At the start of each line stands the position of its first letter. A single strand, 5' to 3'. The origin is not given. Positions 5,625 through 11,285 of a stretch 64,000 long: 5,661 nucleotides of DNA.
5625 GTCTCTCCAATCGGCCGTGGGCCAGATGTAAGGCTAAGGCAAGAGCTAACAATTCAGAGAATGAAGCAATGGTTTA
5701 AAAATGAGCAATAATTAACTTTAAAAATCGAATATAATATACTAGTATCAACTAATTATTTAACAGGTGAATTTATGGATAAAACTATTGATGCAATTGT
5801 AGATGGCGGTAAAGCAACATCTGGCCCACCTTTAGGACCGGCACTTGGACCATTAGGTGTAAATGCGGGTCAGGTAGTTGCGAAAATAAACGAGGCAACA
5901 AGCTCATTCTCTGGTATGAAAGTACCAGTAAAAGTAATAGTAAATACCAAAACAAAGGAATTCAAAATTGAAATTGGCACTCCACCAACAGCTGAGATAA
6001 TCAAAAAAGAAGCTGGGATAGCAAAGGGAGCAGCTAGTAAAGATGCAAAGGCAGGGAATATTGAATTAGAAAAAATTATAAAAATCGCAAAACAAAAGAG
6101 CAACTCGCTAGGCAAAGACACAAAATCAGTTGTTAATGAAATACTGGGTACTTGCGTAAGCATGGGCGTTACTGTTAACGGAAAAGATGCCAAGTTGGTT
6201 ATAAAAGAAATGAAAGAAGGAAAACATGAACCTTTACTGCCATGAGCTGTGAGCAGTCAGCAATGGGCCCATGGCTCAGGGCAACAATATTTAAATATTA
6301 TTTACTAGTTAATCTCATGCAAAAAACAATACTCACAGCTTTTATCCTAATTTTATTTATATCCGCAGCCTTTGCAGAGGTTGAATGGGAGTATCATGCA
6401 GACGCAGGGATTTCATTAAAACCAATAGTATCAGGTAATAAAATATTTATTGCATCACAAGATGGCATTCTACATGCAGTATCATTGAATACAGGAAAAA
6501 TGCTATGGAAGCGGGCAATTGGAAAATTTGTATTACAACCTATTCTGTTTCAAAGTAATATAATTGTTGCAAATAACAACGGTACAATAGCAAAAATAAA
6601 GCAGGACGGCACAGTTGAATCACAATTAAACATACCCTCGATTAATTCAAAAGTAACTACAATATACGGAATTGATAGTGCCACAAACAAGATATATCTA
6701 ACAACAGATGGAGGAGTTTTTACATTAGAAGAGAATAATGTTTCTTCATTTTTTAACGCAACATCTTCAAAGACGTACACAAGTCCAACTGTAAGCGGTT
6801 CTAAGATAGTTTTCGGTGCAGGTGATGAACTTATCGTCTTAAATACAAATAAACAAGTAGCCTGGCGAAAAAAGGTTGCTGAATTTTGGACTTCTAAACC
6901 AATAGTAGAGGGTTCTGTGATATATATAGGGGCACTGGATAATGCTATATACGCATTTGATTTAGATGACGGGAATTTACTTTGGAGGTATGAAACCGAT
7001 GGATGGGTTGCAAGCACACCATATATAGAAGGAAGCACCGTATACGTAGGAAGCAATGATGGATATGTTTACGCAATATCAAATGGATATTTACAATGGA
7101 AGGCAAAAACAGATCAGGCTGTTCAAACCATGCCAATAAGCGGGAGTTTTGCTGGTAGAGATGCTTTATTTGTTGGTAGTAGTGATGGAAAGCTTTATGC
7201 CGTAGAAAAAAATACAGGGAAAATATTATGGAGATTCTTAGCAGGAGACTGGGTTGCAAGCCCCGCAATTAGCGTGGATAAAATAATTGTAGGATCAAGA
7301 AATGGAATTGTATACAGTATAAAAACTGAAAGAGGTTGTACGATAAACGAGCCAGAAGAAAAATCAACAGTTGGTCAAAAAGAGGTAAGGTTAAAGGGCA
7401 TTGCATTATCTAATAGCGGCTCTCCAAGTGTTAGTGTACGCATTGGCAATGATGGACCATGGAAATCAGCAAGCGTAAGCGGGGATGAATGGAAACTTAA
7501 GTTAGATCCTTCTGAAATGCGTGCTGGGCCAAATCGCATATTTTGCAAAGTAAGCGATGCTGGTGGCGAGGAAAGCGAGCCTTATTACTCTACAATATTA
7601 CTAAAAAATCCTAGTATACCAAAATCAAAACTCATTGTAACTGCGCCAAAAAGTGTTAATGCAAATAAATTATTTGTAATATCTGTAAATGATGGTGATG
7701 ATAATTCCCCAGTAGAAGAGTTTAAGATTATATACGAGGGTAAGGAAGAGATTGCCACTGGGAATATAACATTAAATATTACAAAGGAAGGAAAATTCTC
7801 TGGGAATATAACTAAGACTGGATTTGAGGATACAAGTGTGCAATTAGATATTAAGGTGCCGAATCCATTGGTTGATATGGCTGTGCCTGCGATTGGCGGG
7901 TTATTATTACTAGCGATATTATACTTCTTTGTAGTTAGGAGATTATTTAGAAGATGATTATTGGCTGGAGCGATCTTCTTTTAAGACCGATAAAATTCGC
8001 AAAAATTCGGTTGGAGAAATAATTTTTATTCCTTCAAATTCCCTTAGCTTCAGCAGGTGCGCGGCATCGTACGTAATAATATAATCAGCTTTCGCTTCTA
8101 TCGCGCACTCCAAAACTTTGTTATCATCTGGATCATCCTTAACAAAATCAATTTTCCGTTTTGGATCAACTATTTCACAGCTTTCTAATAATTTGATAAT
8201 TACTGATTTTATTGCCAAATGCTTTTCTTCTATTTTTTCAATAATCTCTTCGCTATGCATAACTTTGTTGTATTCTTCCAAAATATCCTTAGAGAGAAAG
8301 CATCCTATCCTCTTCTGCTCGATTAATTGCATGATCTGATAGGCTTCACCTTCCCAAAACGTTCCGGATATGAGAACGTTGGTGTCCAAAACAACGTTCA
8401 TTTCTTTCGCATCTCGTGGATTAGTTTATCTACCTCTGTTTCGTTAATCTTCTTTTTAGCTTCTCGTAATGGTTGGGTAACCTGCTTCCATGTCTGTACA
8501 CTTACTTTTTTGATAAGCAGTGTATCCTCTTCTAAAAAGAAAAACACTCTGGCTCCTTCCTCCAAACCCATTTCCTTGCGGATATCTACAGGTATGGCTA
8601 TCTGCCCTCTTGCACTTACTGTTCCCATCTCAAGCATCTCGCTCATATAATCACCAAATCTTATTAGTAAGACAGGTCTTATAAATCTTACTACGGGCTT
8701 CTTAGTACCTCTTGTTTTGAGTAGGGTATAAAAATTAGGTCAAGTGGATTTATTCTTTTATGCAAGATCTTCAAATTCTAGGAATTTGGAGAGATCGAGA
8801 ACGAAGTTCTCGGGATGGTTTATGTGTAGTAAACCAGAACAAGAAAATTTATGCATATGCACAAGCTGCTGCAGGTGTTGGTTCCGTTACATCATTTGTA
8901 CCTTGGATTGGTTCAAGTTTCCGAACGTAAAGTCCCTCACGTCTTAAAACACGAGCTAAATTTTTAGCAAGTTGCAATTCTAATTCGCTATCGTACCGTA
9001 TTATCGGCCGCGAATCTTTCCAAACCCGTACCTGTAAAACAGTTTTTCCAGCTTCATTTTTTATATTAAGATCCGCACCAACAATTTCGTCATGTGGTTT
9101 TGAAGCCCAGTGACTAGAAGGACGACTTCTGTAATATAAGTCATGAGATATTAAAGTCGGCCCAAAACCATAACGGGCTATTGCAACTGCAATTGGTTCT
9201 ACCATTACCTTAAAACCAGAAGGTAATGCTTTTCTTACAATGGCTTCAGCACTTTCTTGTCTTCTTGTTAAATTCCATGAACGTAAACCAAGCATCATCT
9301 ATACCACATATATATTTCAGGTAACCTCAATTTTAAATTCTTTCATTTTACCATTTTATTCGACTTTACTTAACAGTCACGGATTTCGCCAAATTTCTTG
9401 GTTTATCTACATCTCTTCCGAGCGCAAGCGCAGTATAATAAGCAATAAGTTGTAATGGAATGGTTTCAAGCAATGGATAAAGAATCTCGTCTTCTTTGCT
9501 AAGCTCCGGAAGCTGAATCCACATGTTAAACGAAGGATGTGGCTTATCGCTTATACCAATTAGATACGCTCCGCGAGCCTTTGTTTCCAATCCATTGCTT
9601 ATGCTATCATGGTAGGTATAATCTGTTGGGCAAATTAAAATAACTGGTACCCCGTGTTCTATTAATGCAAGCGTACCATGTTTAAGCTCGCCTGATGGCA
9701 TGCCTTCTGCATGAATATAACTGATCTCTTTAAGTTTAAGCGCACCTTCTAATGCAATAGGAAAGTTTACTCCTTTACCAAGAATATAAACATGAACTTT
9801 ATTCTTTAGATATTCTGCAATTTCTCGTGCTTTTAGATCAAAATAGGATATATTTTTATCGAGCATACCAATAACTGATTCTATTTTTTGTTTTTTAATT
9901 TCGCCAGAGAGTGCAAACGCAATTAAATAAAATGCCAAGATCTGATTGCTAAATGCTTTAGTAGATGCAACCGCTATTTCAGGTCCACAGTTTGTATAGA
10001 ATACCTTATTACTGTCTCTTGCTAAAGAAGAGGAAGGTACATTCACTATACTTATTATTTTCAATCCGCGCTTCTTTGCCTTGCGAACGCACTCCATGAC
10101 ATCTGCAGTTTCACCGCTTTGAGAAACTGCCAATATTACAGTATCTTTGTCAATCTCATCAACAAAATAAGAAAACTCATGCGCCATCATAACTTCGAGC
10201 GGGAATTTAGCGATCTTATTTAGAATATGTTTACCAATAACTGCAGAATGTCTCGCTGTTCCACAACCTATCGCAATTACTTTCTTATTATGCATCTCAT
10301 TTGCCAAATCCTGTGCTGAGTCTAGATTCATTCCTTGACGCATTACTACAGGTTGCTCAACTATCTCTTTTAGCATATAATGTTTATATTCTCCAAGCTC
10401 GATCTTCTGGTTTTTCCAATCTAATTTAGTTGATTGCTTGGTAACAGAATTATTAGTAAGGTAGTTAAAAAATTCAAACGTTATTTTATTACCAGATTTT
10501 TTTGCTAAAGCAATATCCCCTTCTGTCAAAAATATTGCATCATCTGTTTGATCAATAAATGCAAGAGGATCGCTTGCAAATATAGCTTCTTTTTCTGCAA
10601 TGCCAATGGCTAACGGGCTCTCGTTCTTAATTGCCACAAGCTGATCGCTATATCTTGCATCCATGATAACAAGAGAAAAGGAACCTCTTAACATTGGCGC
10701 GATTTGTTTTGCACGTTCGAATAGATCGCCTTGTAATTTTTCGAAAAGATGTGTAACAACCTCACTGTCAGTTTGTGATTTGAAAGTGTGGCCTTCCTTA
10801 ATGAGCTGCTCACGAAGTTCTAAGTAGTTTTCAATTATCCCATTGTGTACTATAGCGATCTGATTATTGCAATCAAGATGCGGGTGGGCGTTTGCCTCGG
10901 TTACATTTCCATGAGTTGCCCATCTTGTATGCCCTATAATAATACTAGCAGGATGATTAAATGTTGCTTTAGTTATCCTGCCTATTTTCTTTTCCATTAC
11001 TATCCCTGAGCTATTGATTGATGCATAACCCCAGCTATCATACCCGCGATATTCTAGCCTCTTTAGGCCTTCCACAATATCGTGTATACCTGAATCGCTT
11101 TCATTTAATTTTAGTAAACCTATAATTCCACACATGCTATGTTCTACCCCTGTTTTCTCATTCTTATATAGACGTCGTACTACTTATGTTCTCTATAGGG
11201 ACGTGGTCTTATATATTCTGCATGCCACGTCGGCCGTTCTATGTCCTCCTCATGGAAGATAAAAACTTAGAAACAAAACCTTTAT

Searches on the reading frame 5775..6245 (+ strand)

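Call 16: search_protein_families(library=pfam, proteins=[window:5775-6245:+], max_evalue=0.001)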
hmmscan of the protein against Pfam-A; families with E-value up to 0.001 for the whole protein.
window:5775-6245:+ (156 aa): 2 families
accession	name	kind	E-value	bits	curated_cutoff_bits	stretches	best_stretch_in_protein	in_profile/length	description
PF03946.19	Ribosomal_L11_N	-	1.3e-21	76.5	32.9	1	7-63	3-58/58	Ribosomal protein L11, N-terminal domain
PF00298.24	Ribosomal_L11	-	1.9e-18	67.1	21.4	1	69-134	2-69/69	Ribosomal protein L11, RNA binding domain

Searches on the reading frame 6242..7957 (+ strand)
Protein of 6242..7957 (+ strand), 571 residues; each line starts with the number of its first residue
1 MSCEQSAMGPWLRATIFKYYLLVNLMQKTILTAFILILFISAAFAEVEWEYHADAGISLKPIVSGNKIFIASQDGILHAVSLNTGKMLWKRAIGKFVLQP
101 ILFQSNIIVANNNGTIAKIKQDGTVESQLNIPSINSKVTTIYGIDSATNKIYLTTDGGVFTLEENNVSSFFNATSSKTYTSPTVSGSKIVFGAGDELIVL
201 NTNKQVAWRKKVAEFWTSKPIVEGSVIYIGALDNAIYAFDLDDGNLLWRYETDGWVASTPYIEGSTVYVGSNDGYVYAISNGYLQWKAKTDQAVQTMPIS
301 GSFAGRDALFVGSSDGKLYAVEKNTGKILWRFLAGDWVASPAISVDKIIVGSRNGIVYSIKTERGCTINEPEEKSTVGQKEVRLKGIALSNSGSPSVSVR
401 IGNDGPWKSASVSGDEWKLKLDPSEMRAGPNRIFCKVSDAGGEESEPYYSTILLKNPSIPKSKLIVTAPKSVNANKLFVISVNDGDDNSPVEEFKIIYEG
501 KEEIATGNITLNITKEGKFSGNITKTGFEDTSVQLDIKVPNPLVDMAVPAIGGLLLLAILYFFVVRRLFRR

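Call 16: search_protein_families(library=pfam, proteins=[window:6242-7957:+], max_evalue=0.001)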
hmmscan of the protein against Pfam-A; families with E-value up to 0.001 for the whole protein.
window:6242-7957:+ (571 aa): 4 families
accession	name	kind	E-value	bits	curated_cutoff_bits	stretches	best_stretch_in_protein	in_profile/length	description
PF13570.13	Beta-prop_ACSF4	-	3.3e-41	142.2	133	2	201-369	36-208/329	Beta-alanine-activating enzyme, beta-propeller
PF13360.13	PQQ_2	-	6.3e-29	101.7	27.6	3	182-300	29-156/233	Outer membrane protein assembly factor BamB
PF01011.28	PQQ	-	2.6e-08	33.5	26.7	1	211-332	44-140/595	Glucose/ethanol/alcohol dehydrogenase, beta-propeller domain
PF25293.1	Beta-prop_EMC1_N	-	4.7e-06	26.9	34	0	66-176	32-148/219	EMC1 N-terminal beta-propeller domain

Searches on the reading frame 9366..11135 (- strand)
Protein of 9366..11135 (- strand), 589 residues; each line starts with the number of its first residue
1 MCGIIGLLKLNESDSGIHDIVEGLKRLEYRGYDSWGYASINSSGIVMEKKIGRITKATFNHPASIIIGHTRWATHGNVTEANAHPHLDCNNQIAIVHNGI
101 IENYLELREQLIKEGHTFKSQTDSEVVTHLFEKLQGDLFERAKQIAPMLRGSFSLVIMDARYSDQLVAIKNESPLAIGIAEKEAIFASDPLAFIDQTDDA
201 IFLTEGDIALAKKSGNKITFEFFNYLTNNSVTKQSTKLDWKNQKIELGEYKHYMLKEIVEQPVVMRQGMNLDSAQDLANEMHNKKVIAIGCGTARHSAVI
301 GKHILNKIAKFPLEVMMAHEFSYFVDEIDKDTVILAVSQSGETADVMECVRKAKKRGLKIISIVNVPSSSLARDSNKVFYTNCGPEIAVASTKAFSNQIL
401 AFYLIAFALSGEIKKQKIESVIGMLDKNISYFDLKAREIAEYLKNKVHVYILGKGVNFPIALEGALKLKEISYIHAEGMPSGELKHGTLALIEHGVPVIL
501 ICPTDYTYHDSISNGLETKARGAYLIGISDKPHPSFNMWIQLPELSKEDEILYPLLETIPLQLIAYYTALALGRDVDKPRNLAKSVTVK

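Call 16: search_protein_families(library=pfam, proteins=[window:9366-11135:-], max_evalue=0.001)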
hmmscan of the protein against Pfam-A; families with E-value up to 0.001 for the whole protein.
window:9366-11135:- (589 aa): 5 families
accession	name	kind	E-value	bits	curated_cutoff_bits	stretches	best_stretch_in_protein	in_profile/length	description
PF01380.27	SIS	-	1e-48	164.9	25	2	283-406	5-129/131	SIS domain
PF13522.11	GATase_6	-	3.5e-23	82.5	27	1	62-189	9-130/130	Glutamine amidotransferase domain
PF13537.11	GATase_7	-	2.4e-19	70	25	1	77-193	7-121/123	Glutamine amidotransferase domain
PF13580.11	SIS_2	-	2.1e-05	25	27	1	327-364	100-137/138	SIS domain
PF13230.11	GATase_4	-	0.0006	19.3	23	0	61-138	69-145/272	Glutamine amidotransferases class-II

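Call 23: find_encoding_contigs(protein=window:9366-11135:-, flank=10000, max_places=6)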
Protein window:9366-11135:- (589 aa): 20 contigs read that carry it; 6 places shown.
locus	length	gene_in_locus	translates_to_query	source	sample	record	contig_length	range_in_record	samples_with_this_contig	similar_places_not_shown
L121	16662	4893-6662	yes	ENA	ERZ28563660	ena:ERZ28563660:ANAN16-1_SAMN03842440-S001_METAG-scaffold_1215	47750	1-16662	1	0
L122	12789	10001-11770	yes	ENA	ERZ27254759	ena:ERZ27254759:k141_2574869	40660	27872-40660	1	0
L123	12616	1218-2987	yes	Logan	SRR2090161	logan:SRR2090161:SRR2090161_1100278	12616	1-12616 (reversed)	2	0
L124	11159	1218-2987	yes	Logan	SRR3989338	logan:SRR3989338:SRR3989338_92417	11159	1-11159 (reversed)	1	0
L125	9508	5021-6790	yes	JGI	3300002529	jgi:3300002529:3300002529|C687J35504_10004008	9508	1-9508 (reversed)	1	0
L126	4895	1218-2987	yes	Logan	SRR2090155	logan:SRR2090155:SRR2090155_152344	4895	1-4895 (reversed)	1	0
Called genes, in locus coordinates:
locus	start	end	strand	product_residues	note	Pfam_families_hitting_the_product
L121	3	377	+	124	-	?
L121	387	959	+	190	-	-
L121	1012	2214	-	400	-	PF03463:eRF1_1, PF18854:baeRF_family10, PF03464:eRF1_2, PF18859:acVLRF1 (weak), PF03465:eRF1_3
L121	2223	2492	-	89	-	-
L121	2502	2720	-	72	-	-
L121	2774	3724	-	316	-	-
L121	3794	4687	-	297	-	PF01022:HTH_5, PF12802:MarR_2 (faint), PF12840:HTH_20, PF25212:HVO_A0114 (faint), PF05124:S_layer_C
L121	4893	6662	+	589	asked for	PF13522:GATase_6, PF13537:GATase_7, PF01380:SIS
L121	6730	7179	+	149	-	-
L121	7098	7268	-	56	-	-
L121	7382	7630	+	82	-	PF04014:MazE_antitoxin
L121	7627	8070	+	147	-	PF13470:PIN_3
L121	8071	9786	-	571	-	PF13570:Beta-prop_ACSF4, PF13360:PQQ_2 (weak), PF01011:PQQ (faint), PF07774:EMC1_C (faint), PF13360:PQQ_2, PF13570:Beta-prop_ACSF4, PF13360:PQQ_2 (weak)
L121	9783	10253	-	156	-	PF03946:Ribosomal_L11_N, PF00298:Ribosomal_L11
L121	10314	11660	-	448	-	-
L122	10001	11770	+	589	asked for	PF13522:GATase_6, PF13537:GATase_7, PF01380:SIS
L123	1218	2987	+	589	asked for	PF13522:GATase_6, PF13537:GATase_7, PF01380:SIS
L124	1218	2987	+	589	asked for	PF13522:GATase_6, PF13537:GATase_7, PF01380:SIS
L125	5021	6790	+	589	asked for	PF13522:GATase_6, PF13537:GATase_7, PF01380:SIS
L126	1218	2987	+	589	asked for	PF13522:GATase_6, PF13537:GATase_7, PF01380:SIS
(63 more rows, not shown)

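Call 32: find_homologous_proteins(query=window:9366-11135:-, max_evalue=1e-100)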
Query window:9366-11135:- (589 aa): 7822 proteins with E <= 1e-100 among 8000 candidates; the best 120 are listed.
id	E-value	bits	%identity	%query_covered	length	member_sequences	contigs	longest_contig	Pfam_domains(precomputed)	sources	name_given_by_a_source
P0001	0.0e+0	1320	100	100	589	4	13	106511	PF01380.28,PF13522.12,PF13537.12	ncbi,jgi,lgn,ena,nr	ncbi:glutamine--fructose-6-phosphate transaminase (isomerizing) [Candidatus Micrarchaeota archaeon]|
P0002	0.0e+0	1069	79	100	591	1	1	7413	PF01380.28,PF13580.12,PF13522.12,PF13537.12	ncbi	-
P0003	4.6e-292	988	72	100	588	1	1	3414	PF01380.28,PF13580.12,PF13522.12,PF13537.12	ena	-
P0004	5.4e-292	988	72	100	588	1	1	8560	PF01380.28,PF13580.12,PF13522.12,PF13537.12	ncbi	-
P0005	2.1e-285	966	71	100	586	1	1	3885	PF01380.28,PF13522.12,PF13537.12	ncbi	-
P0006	1.5e-270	917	67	100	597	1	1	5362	PF01380.28,PF13580.12,PF13522.12,PF13537.12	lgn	-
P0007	4.6e-270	915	66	100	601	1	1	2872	PF01380.28,PF13522.12,PF13537.12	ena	-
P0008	1.5e-266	904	67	100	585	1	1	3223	PF01380.28,PF13580.12,PF13522.12,PF13537.12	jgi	jgi:glucosamine--fructose-6-phosphate aminotransferase (isomerizing)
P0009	9.6e-266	901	67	100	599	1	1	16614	PF01380.28,PF13522.12,PF13537.12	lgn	-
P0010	4.6e-263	892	65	99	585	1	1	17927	PF01380.28,PF13522.12,PF13537.12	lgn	-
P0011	1.3e-261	887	67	100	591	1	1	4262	PF13230.12,PF01380.28,PF13522.12,PF13537.12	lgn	-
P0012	1.5e-257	874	66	100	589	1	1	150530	PF01380.28,PF13522.12,PF13537.12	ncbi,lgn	-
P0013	7.7e-256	868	65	100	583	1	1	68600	PF01380.28,PF13522.12,PF13537.12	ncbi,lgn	ncbi:MAG: glutamine--fructose-6-phosphate transaminase (isomerizing) [Candidatus Micrarchaeota archa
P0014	2.8e-254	863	64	100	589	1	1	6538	PF01380.28,PF13522.12,PF13537.12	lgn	-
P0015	2.1e-253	860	63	100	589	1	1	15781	PF01380.28,PF13580.12,PF13522.12,PF13537.12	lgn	-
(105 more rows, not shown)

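Call 33: find_encoding_contigs(protein=P0002, flank=10000, max_places=2)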
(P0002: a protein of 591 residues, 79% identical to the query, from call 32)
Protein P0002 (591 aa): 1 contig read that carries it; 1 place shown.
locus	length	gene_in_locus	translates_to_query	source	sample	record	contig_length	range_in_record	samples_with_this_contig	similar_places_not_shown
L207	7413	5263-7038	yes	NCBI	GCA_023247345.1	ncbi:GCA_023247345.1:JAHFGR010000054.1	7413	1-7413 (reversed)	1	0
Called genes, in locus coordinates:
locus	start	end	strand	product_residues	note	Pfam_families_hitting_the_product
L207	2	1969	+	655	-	?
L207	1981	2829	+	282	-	-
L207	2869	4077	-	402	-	PF03463:eRF1_1, PF18854:baeRF_family10, PF03464:eRF1_2, PF18859:acVLRF1 (weak), PF03465:eRF1_3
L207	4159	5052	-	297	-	PF01022:HTH_5, PF05124:S_layer_C, PF08279:HTH_11 (weak), PF12840:HTH_20, PF21476:PF0610-like_N (weak)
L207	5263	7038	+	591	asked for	PF13522:GATase_6, PF13537:GATase_7, PF13580:SIS_2 (faint), PF01380:SIS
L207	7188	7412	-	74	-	?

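Call 34: find_encoding_contigs(protein=P0004, flank=10000, max_places=2)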
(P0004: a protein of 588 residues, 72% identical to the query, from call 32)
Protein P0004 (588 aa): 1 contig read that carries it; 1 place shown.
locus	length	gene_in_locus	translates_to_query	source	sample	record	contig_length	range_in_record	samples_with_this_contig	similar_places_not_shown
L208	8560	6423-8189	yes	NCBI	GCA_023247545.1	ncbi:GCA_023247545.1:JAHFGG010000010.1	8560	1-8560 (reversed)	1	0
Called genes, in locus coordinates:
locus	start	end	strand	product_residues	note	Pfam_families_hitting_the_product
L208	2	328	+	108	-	?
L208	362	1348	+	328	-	PF00348:polyprenyl_synt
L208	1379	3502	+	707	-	-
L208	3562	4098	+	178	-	-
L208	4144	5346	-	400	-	PF03463:eRF1_1, PF18854:baeRF_family10, PF03464:eRF1_2, PF18859:acVLRF1, PF03465:eRF1_3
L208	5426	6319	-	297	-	PF01022:HTH_5, PF12802:MarR_2 (faint), PF12840:HTH_20, PF05124:S_layer_C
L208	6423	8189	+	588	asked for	PF13522:GATase_6, PF13537:GATase_7, PF13580:SIS_2 (weak), PF01380:SIS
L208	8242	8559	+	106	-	?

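Call 35: find_encoding_contigs(protein=P0012, flank=10000, max_places=2)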
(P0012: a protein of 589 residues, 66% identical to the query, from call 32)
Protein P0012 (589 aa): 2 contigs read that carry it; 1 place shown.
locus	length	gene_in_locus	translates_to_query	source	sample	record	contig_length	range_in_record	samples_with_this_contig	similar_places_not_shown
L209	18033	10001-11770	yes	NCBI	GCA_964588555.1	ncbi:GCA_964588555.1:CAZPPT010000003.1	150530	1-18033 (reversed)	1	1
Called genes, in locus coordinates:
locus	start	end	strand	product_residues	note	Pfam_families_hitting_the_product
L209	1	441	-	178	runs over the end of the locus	PF13401:AAA_22 (faint), PF13238:AAA_18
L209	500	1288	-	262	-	PF02421:FeoB_N (faint), PF03193:RsgA_GTPase, PF01926:MMR_HSR1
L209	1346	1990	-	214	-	-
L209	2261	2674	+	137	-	PF01738:DLH (weak)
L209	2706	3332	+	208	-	PF00156:Pribosyltran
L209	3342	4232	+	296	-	PF01040:UbiA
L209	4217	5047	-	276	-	PF01040:UbiA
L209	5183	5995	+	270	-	-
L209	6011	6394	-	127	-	PF01641:SelR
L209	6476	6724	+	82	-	-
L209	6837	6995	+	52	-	-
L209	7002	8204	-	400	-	PF03463:eRF1_1, PF18854:baeRF_family10, PF03464:eRF1_2, PF18859:acVLRF1, PF03465:eRF1_3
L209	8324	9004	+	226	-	-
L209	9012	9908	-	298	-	PF01022:HTH_5, PF12802:MarR_2 (weak), PF12840:HTH_20, PF05124:S_layer_C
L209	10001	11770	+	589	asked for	PF13522:GATase_6, PF13537:GATase_7, PF01380:SIS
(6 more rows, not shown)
